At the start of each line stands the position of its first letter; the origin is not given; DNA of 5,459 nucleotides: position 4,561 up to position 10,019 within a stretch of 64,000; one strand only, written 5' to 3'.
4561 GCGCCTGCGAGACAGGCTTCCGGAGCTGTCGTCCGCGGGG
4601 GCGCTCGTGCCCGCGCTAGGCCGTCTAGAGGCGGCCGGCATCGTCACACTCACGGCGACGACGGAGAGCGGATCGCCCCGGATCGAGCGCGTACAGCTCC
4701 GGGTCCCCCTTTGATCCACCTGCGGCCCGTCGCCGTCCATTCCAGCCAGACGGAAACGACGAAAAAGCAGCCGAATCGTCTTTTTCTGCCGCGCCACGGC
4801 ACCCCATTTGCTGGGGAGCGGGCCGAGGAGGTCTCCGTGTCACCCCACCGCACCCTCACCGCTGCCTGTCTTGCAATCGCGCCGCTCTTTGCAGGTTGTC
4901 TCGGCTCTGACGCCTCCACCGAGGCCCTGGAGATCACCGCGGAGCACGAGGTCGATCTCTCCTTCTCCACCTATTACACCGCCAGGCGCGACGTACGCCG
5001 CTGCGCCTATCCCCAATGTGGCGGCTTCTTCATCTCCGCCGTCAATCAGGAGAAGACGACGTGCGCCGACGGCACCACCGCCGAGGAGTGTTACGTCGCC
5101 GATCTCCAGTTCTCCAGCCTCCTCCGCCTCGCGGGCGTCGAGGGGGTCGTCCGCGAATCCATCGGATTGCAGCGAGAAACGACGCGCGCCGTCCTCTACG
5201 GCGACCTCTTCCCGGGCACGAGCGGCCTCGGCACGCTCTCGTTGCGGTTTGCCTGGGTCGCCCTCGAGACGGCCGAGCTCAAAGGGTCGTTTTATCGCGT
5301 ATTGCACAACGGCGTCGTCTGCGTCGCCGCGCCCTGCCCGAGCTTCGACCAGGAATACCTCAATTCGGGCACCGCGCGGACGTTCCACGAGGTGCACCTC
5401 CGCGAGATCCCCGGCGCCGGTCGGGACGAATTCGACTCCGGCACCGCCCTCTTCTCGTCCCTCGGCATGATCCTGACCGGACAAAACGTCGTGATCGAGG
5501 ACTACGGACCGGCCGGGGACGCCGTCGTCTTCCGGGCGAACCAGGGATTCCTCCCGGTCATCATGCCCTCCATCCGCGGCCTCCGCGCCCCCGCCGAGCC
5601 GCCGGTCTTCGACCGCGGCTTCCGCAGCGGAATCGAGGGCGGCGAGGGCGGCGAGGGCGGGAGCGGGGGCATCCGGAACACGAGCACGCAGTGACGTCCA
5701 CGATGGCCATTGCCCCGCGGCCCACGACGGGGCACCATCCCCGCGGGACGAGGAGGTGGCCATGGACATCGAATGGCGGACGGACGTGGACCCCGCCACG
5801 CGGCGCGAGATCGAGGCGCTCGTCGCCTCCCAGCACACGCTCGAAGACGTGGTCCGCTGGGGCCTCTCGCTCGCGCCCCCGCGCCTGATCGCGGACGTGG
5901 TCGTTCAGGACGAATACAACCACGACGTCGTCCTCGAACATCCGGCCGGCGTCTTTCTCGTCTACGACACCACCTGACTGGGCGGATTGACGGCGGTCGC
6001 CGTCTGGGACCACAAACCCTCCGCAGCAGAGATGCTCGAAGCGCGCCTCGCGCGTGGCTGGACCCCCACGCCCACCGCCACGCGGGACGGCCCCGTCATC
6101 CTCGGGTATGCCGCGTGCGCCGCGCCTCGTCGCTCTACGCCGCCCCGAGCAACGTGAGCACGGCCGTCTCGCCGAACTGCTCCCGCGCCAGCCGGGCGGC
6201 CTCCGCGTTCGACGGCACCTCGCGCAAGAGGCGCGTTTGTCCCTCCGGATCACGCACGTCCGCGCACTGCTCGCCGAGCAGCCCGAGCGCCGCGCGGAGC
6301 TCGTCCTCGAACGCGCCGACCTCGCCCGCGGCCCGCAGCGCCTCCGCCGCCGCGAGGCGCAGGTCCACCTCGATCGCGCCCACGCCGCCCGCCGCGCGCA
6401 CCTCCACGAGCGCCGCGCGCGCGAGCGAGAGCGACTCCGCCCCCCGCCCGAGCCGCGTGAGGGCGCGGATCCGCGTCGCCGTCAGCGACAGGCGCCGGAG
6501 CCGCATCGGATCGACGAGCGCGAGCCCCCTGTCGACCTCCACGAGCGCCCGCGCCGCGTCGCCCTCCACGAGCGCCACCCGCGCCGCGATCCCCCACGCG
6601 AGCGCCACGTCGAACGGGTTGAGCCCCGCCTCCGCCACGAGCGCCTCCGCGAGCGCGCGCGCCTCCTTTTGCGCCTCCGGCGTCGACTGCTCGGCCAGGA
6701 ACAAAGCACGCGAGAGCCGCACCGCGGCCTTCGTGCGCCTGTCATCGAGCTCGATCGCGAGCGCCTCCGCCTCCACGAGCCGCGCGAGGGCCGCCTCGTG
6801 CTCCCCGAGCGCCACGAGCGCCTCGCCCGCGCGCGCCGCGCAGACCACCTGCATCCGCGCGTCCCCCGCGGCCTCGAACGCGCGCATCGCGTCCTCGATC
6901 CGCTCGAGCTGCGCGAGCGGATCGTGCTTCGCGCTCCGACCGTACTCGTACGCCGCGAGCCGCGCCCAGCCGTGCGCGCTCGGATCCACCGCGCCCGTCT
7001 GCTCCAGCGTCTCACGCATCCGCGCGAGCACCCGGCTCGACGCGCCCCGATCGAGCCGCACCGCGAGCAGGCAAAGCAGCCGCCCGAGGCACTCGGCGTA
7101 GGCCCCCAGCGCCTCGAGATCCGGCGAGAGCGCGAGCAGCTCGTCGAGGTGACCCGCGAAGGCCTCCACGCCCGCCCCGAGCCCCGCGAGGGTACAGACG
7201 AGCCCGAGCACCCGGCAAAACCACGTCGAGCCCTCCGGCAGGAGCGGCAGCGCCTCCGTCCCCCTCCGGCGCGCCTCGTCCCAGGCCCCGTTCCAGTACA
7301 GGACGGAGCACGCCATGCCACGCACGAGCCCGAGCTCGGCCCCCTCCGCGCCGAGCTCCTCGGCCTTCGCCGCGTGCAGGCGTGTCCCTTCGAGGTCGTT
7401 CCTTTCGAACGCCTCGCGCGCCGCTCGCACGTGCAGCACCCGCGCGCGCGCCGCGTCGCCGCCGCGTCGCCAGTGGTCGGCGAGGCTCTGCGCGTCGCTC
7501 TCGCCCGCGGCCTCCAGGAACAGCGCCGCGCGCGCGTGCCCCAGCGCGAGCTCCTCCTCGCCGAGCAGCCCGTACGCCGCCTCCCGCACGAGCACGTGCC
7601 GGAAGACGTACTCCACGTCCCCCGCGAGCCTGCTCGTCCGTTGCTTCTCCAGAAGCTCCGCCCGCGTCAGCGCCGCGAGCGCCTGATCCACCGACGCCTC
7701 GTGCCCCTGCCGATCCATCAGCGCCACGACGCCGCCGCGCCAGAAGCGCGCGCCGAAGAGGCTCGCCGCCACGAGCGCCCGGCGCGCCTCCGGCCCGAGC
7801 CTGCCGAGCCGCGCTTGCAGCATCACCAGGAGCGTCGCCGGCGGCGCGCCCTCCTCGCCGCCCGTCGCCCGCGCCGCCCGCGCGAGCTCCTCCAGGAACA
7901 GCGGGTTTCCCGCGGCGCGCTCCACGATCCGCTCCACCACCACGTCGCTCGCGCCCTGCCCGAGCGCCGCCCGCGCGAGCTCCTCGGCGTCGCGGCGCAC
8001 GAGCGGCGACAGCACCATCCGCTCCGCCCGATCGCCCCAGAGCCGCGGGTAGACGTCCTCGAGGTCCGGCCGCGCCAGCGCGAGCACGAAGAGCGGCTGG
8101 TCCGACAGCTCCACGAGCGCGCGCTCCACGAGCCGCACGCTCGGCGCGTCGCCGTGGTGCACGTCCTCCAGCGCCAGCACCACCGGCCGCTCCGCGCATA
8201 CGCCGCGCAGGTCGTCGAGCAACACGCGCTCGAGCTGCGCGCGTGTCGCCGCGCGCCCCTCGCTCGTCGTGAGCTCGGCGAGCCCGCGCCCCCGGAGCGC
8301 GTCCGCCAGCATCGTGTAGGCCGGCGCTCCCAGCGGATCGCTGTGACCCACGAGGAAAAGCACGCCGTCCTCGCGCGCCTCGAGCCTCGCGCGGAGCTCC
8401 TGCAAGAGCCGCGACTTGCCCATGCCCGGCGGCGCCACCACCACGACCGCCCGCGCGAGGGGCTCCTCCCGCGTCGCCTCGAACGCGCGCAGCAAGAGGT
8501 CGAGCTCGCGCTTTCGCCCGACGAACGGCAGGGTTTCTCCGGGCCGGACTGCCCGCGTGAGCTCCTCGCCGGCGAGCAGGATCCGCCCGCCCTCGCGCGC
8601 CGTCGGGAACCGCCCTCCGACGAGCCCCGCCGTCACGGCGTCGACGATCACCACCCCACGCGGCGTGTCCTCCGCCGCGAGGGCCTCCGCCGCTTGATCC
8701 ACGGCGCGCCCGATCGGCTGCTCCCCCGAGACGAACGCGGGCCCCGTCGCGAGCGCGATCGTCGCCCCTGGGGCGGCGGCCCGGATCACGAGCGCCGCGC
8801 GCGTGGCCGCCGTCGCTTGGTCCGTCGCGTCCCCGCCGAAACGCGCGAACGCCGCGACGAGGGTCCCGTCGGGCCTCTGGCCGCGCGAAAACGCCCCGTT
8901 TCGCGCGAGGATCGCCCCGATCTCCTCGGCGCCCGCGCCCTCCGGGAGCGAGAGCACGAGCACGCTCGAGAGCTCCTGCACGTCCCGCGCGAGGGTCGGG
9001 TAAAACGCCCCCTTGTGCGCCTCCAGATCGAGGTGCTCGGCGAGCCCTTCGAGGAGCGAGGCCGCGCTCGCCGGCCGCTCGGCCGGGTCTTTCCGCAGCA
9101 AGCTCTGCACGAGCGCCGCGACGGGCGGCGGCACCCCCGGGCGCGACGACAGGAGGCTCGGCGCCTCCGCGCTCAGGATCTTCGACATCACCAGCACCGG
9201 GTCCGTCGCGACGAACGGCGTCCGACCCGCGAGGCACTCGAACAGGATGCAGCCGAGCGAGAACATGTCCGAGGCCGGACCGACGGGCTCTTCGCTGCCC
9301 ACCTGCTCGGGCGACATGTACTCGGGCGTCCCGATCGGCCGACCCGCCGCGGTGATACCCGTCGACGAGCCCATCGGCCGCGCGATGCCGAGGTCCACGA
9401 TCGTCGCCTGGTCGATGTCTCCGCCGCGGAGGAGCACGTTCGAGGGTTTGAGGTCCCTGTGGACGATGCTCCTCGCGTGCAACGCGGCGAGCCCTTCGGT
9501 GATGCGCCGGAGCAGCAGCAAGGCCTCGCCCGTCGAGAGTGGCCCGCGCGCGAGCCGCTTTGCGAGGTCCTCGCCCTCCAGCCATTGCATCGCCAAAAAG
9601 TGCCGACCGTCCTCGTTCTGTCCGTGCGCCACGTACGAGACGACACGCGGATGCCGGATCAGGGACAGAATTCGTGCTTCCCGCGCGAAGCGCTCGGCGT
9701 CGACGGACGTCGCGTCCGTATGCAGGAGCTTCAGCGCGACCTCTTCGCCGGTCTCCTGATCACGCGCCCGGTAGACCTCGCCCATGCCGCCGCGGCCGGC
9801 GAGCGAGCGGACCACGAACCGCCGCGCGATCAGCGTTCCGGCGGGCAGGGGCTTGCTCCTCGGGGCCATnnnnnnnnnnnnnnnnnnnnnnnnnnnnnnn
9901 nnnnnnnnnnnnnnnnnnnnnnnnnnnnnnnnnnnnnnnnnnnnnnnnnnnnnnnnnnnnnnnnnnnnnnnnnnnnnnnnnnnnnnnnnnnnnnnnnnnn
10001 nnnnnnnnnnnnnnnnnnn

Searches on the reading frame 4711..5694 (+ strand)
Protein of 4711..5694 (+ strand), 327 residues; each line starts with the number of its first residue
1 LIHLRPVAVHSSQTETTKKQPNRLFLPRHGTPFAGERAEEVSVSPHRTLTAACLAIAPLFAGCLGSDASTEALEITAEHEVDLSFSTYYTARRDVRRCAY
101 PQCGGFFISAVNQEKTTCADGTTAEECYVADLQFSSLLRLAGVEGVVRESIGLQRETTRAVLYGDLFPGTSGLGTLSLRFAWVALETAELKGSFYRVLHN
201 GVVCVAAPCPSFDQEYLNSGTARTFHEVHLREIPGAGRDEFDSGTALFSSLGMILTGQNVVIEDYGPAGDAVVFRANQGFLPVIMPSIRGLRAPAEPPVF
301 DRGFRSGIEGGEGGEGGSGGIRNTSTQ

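Call 10: search_protein_families(library=pfam, proteins=[window:4711-5694:+], max_evalue=0.01)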
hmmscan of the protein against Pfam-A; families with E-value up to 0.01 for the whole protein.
window:4711-5694:+ (327 aa): 1 family
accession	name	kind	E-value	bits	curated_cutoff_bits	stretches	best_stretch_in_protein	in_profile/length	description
PF20533.3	DUF6748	-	5.7e-50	170.2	27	1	87-283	1-193/196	Domain of unknown function (DUF6748)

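Call 71: search_protein_families(library=ncbifam, proteins=[window:4711-5694:+], max_evalue=0.01)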
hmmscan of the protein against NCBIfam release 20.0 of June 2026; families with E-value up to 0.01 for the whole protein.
window:4711-5694:+ (327 aa): 0 families

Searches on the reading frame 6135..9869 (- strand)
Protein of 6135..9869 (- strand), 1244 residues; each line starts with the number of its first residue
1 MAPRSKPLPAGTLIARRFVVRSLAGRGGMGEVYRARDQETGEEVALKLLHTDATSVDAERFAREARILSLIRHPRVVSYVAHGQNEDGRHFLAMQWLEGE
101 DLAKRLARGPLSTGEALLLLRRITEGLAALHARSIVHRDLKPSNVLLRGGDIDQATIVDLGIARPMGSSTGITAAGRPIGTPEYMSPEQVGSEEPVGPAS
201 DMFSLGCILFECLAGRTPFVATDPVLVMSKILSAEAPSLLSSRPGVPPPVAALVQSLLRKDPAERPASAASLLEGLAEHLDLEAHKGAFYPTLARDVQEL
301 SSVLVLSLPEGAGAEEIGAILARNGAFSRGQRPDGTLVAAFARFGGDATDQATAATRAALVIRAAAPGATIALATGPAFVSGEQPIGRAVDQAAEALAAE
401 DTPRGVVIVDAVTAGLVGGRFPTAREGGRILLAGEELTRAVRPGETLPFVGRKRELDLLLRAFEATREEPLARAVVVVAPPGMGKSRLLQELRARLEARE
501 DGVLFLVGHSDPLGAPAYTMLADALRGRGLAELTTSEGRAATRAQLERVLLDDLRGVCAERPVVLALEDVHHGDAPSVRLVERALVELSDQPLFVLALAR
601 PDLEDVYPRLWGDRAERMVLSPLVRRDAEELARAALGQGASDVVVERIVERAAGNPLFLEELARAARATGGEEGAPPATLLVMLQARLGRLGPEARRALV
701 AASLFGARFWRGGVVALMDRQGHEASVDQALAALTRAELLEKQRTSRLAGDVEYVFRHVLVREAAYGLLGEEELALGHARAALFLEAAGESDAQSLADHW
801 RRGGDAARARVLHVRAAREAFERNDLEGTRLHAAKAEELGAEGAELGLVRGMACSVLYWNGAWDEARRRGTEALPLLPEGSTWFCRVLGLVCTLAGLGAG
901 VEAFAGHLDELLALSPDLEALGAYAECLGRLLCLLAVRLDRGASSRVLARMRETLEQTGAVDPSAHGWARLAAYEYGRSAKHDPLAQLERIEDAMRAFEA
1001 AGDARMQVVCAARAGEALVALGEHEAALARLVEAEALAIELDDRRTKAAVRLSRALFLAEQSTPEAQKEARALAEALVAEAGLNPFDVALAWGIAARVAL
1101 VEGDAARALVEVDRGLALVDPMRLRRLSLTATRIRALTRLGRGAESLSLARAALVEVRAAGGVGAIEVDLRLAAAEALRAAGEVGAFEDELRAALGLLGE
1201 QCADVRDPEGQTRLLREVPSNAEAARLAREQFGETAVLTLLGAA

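Call 10: search_protein_families(library=pfam, proteins=[window:6135-9869:-], max_evalue=0.01)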
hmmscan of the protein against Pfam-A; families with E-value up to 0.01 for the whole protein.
window:6135-9869:- (1244 aa): 6 families
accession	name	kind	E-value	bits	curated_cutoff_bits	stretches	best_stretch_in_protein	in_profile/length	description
PF00069.31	Pkinase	-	3.8e-47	161.3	31.7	1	22-268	5-254/263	Protein kinase domain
PF07714.23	PK_Tyr_Ser-Thr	-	6.5e-29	101.4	23.1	1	25-267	8-250/258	Protein tyrosine and serine/threonine kinase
PF13191.12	AAA_16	-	1.8e-16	61.5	32.6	1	448-595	1-166/167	AAA ATPase domain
PF13401.12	AAA_22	-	7.3e-07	30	27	1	473-598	6-121/130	AAA domain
PF03109.22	ABC1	-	0.0018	17.9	22.9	0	58-167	117-218/244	ABC1 atypical kinase-like domain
PF06293.20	Kdo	-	0.0096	15.8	21.3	0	71-160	73-166/207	Lipopolysaccharide kinase (Kdo/WaaP) family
